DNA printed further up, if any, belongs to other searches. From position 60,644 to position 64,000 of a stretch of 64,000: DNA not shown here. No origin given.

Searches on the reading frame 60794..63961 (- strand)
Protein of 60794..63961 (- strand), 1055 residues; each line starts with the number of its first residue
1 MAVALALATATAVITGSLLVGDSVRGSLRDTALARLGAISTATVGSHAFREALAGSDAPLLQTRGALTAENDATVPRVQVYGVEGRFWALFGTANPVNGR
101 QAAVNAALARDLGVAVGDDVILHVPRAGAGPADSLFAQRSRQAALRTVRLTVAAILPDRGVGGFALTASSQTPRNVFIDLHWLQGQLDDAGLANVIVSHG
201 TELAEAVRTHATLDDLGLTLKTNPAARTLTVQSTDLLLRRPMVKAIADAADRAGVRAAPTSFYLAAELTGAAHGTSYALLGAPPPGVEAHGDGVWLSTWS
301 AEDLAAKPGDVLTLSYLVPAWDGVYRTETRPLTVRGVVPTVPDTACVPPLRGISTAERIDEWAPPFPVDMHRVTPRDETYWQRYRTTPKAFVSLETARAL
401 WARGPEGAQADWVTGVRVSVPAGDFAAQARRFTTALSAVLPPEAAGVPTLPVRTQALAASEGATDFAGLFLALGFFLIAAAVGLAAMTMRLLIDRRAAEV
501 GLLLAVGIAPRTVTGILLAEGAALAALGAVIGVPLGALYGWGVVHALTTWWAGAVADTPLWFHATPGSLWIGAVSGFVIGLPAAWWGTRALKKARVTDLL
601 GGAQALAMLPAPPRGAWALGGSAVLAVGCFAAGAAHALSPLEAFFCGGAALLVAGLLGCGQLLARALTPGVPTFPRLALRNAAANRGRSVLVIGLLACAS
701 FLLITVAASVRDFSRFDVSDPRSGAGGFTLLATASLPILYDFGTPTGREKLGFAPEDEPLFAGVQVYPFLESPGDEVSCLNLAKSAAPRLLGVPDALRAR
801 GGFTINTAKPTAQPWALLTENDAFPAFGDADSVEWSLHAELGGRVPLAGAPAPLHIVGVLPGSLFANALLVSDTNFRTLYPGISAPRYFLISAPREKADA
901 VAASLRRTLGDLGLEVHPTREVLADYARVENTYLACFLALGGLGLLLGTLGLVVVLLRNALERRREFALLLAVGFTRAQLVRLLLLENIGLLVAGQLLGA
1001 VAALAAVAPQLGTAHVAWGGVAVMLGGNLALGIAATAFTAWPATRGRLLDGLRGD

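Call 117: search_protein_families(library=pfam, proteins=[window:60794-63961:-], max_evalue=0.00001)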
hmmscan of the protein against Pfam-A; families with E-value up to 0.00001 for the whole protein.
window:60794-63961:- (1055 aa): 1 family
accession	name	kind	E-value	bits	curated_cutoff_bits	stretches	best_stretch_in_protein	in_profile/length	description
PF02687.27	FtsX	-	8.8e-16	58.5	25.5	2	473-593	3-117/120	FtsX-like permease C-terminal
